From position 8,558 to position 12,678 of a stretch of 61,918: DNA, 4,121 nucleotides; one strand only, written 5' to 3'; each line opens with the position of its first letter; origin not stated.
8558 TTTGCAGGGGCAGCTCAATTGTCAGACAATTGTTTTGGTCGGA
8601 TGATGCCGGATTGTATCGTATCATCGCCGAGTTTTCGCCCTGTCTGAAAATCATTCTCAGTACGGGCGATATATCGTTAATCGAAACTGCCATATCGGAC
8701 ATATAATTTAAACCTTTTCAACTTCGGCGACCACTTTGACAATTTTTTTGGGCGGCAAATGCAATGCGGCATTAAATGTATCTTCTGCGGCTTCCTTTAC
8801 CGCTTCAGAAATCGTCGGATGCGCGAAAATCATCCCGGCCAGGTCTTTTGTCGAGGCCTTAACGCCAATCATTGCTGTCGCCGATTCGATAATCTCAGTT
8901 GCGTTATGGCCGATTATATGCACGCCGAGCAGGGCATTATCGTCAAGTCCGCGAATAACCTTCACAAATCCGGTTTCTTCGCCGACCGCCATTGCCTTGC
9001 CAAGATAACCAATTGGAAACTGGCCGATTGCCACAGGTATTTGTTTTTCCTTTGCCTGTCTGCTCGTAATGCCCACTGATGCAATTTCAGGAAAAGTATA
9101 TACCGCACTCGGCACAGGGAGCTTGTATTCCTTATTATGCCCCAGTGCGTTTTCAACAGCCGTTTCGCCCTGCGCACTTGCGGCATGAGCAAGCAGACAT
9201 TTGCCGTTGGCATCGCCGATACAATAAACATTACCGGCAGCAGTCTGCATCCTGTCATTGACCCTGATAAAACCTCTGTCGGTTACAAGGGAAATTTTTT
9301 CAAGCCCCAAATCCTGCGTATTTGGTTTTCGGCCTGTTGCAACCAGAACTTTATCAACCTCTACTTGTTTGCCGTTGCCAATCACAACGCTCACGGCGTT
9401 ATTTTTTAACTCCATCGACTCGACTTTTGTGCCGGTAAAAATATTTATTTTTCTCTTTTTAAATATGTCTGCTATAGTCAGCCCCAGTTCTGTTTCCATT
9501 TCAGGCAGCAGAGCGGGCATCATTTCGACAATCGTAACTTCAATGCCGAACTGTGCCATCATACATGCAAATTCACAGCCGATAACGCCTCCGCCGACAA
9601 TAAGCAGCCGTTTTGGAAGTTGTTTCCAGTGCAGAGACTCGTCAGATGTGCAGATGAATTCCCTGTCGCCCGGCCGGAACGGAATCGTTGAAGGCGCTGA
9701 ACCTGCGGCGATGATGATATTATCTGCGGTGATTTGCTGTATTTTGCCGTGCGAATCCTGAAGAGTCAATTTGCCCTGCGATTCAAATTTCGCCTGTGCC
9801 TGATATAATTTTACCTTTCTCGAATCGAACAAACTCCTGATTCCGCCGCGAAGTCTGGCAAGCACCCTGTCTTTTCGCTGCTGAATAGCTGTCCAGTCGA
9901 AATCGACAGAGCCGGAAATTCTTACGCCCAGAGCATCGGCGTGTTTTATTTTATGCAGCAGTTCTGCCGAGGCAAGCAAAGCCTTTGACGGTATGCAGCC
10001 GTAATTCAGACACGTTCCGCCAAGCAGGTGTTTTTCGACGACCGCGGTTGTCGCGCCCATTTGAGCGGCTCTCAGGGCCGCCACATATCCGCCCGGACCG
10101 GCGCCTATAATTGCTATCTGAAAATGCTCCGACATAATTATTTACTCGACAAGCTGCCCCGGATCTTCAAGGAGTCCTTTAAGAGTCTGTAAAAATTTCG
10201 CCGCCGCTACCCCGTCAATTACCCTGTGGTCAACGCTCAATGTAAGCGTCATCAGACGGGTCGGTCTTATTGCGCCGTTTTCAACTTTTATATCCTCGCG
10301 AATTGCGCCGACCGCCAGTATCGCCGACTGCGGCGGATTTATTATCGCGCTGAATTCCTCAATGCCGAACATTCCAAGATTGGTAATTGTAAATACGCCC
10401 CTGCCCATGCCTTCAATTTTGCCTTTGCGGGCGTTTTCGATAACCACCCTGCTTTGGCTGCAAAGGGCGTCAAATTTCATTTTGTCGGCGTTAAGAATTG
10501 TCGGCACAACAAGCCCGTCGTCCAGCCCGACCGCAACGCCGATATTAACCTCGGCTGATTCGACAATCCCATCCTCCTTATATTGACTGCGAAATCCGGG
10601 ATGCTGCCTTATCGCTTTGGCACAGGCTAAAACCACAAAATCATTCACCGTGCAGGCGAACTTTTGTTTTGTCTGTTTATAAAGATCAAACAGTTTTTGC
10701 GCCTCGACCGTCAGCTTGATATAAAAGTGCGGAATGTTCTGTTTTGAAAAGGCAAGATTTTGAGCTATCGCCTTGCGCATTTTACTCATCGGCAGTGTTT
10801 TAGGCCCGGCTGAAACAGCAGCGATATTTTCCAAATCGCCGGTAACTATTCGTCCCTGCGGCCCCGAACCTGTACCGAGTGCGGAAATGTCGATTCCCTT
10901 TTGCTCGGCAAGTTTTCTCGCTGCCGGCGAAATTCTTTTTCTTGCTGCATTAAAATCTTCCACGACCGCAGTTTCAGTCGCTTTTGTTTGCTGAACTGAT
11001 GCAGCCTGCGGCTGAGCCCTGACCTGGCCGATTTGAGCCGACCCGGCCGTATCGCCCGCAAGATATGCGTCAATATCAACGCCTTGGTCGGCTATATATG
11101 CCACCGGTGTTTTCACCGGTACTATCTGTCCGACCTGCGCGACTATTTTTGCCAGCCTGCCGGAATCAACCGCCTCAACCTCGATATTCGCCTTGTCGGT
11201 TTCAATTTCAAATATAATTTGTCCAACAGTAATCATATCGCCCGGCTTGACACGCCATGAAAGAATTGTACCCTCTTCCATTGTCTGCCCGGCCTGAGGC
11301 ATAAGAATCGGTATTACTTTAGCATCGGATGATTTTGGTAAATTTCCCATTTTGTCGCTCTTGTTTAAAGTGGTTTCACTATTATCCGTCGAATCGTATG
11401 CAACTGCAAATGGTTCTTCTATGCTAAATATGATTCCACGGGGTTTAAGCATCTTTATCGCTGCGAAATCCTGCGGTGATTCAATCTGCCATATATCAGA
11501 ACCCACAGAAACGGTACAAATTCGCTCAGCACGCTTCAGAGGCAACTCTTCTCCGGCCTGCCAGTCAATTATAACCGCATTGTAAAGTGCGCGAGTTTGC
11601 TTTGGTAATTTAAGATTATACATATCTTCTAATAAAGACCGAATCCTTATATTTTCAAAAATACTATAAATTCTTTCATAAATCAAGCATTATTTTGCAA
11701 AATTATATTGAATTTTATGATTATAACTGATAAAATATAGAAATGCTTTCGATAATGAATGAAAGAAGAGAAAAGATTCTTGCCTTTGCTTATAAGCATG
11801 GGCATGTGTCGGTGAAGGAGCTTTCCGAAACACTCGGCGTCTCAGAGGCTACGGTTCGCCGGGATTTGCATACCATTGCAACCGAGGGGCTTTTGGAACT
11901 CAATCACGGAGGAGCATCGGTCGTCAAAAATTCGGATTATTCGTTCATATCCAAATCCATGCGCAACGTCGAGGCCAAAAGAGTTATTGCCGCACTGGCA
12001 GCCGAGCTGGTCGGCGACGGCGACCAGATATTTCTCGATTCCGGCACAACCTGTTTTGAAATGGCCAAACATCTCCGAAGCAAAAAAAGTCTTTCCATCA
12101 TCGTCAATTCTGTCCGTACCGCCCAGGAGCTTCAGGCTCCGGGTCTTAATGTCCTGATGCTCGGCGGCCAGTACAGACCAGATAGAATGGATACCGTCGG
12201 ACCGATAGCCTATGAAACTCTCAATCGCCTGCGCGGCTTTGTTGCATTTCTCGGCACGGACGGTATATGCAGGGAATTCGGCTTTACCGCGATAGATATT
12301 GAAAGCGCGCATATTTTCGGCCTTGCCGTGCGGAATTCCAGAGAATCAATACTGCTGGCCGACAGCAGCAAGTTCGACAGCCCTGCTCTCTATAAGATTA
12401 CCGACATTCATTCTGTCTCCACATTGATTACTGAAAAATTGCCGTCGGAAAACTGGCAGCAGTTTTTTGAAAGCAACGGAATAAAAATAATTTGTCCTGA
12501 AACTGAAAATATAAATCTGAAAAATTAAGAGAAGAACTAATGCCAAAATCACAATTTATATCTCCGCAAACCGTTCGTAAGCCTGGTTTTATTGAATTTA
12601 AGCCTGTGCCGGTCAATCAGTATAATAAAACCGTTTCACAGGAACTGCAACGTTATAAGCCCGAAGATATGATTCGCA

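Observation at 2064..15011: Rhamnose catabolic genes joined to a complete TPP/lipoate E1-E2-E3 dehydrogenase complex around one DeoR regulator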

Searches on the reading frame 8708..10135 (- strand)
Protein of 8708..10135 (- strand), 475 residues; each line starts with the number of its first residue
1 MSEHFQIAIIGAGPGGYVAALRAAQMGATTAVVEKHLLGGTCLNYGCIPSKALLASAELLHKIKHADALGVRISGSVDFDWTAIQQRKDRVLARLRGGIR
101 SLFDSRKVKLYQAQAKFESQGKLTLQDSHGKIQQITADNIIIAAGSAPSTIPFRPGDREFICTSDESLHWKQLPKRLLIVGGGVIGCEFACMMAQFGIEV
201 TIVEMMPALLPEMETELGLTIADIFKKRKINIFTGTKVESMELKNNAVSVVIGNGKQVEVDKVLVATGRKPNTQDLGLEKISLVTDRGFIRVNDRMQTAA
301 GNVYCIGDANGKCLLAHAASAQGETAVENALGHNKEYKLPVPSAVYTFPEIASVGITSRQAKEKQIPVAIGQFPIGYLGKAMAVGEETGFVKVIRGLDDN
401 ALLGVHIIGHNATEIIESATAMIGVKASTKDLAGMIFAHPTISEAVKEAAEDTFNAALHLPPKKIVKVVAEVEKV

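Call 3: search_protein_families(library=pfam, proteins=[window:8708-10135:-])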
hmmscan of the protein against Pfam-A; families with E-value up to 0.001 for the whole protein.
window:8708-10135:- (475 aa): 13 families
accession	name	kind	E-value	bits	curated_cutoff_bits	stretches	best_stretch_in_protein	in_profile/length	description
PF07992.20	Pyr_redox_2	-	2.7e-70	237.5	26.1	1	5-323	1-291/291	Pyridine nucleotide-disulphide oxidoreductase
PF02852.28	Pyr_redox_dim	-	4.5e-31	107.7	25.3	1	341-450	1-110/110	Pyridine nucleotide-disulphide oxidoreductase, dimerisation domain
PF00070.33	Pyr_redox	-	6.7e-20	71.8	22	1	176-251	1-78/82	Pyridine nucleotide-disulphide oxidoreductase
PF13738.12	Pyr_redox_3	-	1.2e-17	64.5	30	1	9-307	2-305/305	Pyridine nucleotide-disulphide oxidoreductase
PF01134.28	GIDA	-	2.6e-10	40.4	22.1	1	7-73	2-66/391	Glucose inhibited division protein A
PF01266.30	DAO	-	4.3e-09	36.8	27.9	0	177-205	2-30/353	FAD dependent oxidoreductase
PF13450.12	NAD_binding_8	-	8e-08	32.9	21.9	0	9-44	1-37/68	NAD(P)-binding Rossmann-like domain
PF12831.13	FAD_oxidored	-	1.1e-07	32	27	1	7-42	2-38/416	FAD dependent oxidoreductase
PF01262.27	AlaDh_PNT_C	-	7.8e-07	29.2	23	1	174-227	28-81/214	Alanine dehydrogenase/PNT, C-terminal domain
PF03486.20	HI0933_like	-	2.4e-06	27.6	50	0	6-36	2-32/244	HI0933-like protein Rossmann domain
PF01494.25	FAD_binding_3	-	7.5e-06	25.8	22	0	6-36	3-33/349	FAD binding domain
PF00890.30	FAD_binding_2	-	0.00051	19.8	20.4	1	7-36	2-31/414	FAD binding domain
PF02737.24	3HCDH_N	-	0.00065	20.1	22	1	179-231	4-56/180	3-hydroxyacyl-CoA dehydrogenase, NAD binding domain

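Call 4: search_protein_families(library=ncbifam, proteins=[window:8708-10135:-])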
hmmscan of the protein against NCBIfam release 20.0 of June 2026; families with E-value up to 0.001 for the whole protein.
window:8708-10135:- (475 aa): 88 families (the best 25 are shown)
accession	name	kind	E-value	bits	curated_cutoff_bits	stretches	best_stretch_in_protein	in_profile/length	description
TIGR01350.1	lipoamide_DH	equivalog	1.7e-155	518.2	408.8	1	5-459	2-460/461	dihydrolipoyl dehydrogenase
NF003585.0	PRK05249.1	equivalog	5.5e-101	338.5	465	1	3-456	5-460/464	Si-specific NAD(P)(+) transhydrogenase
TIGR02053.1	MerA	equivalog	1.4e-96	324.4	454.45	1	6-454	2-453/465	mercury(II) reductase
NF004991.0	PRK06370.1-3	subfamily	6.7e-92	308.6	620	1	3-469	34-503/509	FAD-containing oxidoreductase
NF004992.0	PRK06370.1-4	equivalog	1.6e-90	303.7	629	1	1-447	1-449/459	FAD-containing oxidoreductase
NF004947.0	PRK06292.2-5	equivalog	3.1e-89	300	592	1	3-454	2-459/474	dihydrolipoyl dehydrogenase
NF004943.0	PRK06292.2-1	equivalog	1.2e-88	297.9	432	1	4-451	3-453/456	dihydrolipoyl dehydrogenase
NF004776.0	PRK06116.1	equivalog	4.1e-87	293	480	1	1-444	1-444/450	glutathione-disulfide reductase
NF004945.0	PRK06292.2-3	equivalog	3.7e-85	286.5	494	1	3-446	2-445/457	dihydrolipoyl dehydrogenase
NF005883.0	PRK07845.1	equivalog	1e-83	281.9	479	1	6-453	4-459/466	NAD(P)H-quinone dehydrogenase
NF004946.0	PRK06292.2-4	subfamily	1e-83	281.7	634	1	3-456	2-473/487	dihydrolipoyl dehydrogenase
NF005884.0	PRK07846.1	equivalog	1.8e-82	277.4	501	1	3-449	2-447/454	mycothione reductase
NF004939.0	PRK06292.1-1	equivalog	5.2e-76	256.2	435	1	3-460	4-464/476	dihydrolipoyl dehydrogenase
TIGR01424.1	gluta_reduc_2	equivalog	6.2e-76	255.8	606.05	1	5-445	3-441/446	glutathione-disulfide reductase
TIGR03452.1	mycothione_red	equivalog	1.5e-73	248.3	635.65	1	3-449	1-448/452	mycothione reductase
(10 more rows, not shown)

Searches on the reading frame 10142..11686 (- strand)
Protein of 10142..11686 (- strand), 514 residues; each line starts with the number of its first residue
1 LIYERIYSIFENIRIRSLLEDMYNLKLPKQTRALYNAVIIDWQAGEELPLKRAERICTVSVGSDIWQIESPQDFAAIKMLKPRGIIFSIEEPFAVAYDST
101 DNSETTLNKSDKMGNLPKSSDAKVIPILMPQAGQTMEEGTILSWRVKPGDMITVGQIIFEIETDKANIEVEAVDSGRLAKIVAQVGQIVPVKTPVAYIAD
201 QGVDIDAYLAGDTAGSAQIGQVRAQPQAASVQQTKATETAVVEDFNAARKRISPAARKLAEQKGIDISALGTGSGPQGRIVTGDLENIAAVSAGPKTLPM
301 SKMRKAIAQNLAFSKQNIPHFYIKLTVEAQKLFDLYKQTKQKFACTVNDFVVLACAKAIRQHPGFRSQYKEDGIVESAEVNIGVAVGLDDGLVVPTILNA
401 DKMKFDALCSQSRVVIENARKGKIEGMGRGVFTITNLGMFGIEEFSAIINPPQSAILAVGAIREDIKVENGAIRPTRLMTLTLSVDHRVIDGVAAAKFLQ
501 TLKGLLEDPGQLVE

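Call 3: search_protein_families(library=pfam, proteins=[window:10142-11686:-])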
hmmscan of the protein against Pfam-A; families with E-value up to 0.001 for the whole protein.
window:10142-11686:- (514 aa): 3 families
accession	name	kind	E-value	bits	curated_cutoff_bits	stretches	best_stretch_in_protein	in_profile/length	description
PF00198.28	2-oxoacid_dh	-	6.3e-72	242.2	23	1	295-512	4-230/232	2-oxoacid dehydrogenases acyltransferase (catalytic domain)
PF00364.28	Biotin_lipoyl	-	8e-18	64.5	22.1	1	127-198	3-73/73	Biotin-requiring enzyme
PF02817.22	E3_binding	-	2.4e-12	47.3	23.7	1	251-286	2-36/36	e3 binding domain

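Call 4: search_protein_families(library=ncbifam, proteins=[window:10142-11686:-])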
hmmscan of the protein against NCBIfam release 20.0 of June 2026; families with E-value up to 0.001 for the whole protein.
window:10142-11686:- (514 aa): 14 families
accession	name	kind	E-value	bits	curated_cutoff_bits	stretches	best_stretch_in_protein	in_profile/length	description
TIGR01349.1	PDHac_trf_mito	equivalog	3.3e-91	306.6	445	2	297-512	211-435/437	pyruvate dehydrogenase complex dihydrolipoamide acetyltransferase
NF004309.0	PRK05704.1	equivalog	7.8e-64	216.5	449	1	125-513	3-405/408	2-oxoglutarate dehydrogenase complex dihydrolipoyllysine-residue succinyltransferase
NF008814.0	PRK11854.1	equivalog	4.4e-59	200.5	722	2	297-512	409-635/637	pyruvate dehydrogenase complex dihydrolipoyllysine-residue acetyltransferase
TIGR01347.1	sucB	equivalog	1e-58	199.5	378.65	1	127-512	3-400/404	dihydrolipoyllysine-residue succinyltransferase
NF011416.0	PRK14843.1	equivalog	1.1e-50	172.5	429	1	297-510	120-343/347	dihydrolipoamide acetyltransferase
TIGR01348.1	PDHac_trf_long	equivalog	1.5e-48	165.7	552.1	2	298-512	360-585/587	dihydrolipoyllysine-residue acetyltransferase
TIGR02927.1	SucB_Actino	equivalog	4.3e-42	144.7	423.45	2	297-508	344-570/579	2-oxoglutarate dehydrogenase, E2 component, dihydrolipoamide succinyltransferase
NF008815.0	PRK11857.1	equivalog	6e-37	127.7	378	1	296-510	79-303/308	dihydrolipoamide acetyltransferase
NF011457.0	PRK14875.1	equivalog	1.2e-25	90.3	307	1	124-287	3-124/372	acetoin dehydrogenase dihydrolipoyllysine-residue acetyltransferase subunit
NF008854.0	PRK11892.1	equivalog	1.2e-22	80.2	454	1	125-244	3-121/464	pyruvate dehydrogenase complex E1 component subunit beta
NF008907.0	PRK12270.1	equivalog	8.6e-20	70.1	878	1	226-507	67-362/1241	multifunctional oxoglutarate decarboxylase/oxoglutarate dehydrogenase thiamine pyrophosphate-binding subunit/dihydrolipoyllysine-residue suc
NF006761.0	PRK09282.1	domain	0.0001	21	402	1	135-198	526-589/591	pyruvate carboxylase subunit B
NF033155.1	CatA_like_1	equivalog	0.00012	22.1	300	1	315-512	23-208/209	CatA-like O-acetyltransferase, family 1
TIGR01730.1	RND_mfp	subfamily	0.00013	21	94.9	0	137-173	33-69/322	efflux RND transporter periplasmic adaptor subunit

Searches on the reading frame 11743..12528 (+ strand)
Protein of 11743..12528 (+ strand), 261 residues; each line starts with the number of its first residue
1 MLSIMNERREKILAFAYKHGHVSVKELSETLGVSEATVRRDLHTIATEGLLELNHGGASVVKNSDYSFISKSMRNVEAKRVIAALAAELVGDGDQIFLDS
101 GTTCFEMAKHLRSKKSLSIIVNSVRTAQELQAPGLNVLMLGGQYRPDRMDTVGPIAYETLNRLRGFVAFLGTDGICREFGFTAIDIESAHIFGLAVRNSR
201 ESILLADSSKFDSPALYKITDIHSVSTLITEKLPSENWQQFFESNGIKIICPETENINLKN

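Call 3: search_protein_families(library=pfam, proteins=[window:11743-12528:+])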
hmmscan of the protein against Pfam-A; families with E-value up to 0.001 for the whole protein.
window:11743-12528:+ (261 aa): 11 families
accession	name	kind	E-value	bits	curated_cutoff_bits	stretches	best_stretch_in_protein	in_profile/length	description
PF00455.28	DeoRC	-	4.4e-43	147.4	31.8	1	75-231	2-159/160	DeoR C terminal sensor domain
PF08220.18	HTH_DeoR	-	1.4e-16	60.4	21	1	8-62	1-55/57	DeoR-like helix-turn-helix domain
PF08279.18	HTH_11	-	1.6e-08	34.7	25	1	8-49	1-43/55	HTH domain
PF00392.27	GntR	-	6e-07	29.5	27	1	9-61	10-64/64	Bacterial regulatory proteins, gntR family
PF13412.12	HTH_24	-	2.2e-05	24.3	21.9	1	5-40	1-36/48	Winged helix-turn-helix DNA-binding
PF25212.1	HVO_A0114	-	2.6e-05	24.4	27.6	1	2-59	17-74/84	HVO_A0114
PF19187.6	HTH_PafC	-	3.9e-05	23.9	32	1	11-53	8-50/115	PafC helix-turn-helix domain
PF09339.16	HTH_IclR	-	6.5e-05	23.1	22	1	14-52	11-49/52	IclR helix-turn-helix domain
PF01325.25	Fe_dep_repress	-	0.00038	21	26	1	18-55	19-56/60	Iron dependent repressor, N-terminal DNA binding domain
PF21476.4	PF0610-like_N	-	0.00076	20.1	33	0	8-46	2-39/50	PF0610-like, N-terminal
PF06971.19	Put_DNA-bind_N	-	0.00081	19.9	27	0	21-42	27-48/49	Putative DNA-binding protein N-terminus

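Call 4: search_protein_families(library=ncbifam, proteins=[window:11743-12528:+])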
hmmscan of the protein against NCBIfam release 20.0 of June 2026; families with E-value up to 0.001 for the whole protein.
window:11743-12528:+ (261 aa): 19 families
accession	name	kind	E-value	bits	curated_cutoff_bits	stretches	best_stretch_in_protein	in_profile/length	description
NF041397.1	TranRegGlpR_Halo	equivalog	2.2e-55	188.1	300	1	6-250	4-250/253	HTH-type transcriptional regulator GlpR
NF040755.1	AgaR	equivalog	4e-46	157.2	260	1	6-250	5-254/256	transcriptional repressor AgaR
NF007316.0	PRK09802.1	equivalog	1.9e-42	145.4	351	1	6-250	16-265/269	DeoR family transcriptional regulator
NF040887.2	trans_reg_YciT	exception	1.9e-39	135.7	450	1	5-249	1-243/246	DNA-binding transcriptional regulator YciT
NF007753.1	PRK10434.1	equivalog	5.2e-39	134.3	350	1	6-250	4-251/253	glucitol operon DNA-binding transcriptional repressor SrlR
NF007961.0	PRK10681.1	equivalog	4.1e-30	105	244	1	6-251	6-252/252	DNA-binding transcriptional repressor DeoR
NF008154.0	PRK10906.1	equivalog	4.5e-28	98.2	331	1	7-249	5-249/252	DeoR/GlpR family transcriptional regulator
NF040890.1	trans_reg_YgbI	equivalog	1.2e-26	93.7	400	1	4-249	2-249/253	DNA-binding transcriptional repressor YgbI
NF010034.0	PRK13509.1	equivalog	6.6e-25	87.9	244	1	7-250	5-249/251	HTH-type transcriptional regulator UlaR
NF007720.0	PRK10411.1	equivalog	8.4e-20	71.1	259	1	6-232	3-233/243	L-fucose operon activator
TIGR02702.1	SufR_cyano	equivalog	5.8e-06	26.1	178.8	1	9-75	3-70/208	iron-sulfur cluster biosynthesis transcriptional regulator SufR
TIGR01884.1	cas_HTH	subfamily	4.7e-05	22.9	60.2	1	5-52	140-187/202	CRISPR-associated CARF protein Csa3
NF053704.1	TransRegCcpNBacil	equivalog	0.00011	21.7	260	1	5-81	3-80/208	transcriptional regulator CcpN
TIGR02404.1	trehalos_R_Bsub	equivalog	0.00017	21.3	211.95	1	4-70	5-75/233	trehalose operon repressor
TIGR02018.2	his_ut_repres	equivalog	0.00025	20.5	220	1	9-67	9-69/226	histidine utilization transcriptional repressor HutC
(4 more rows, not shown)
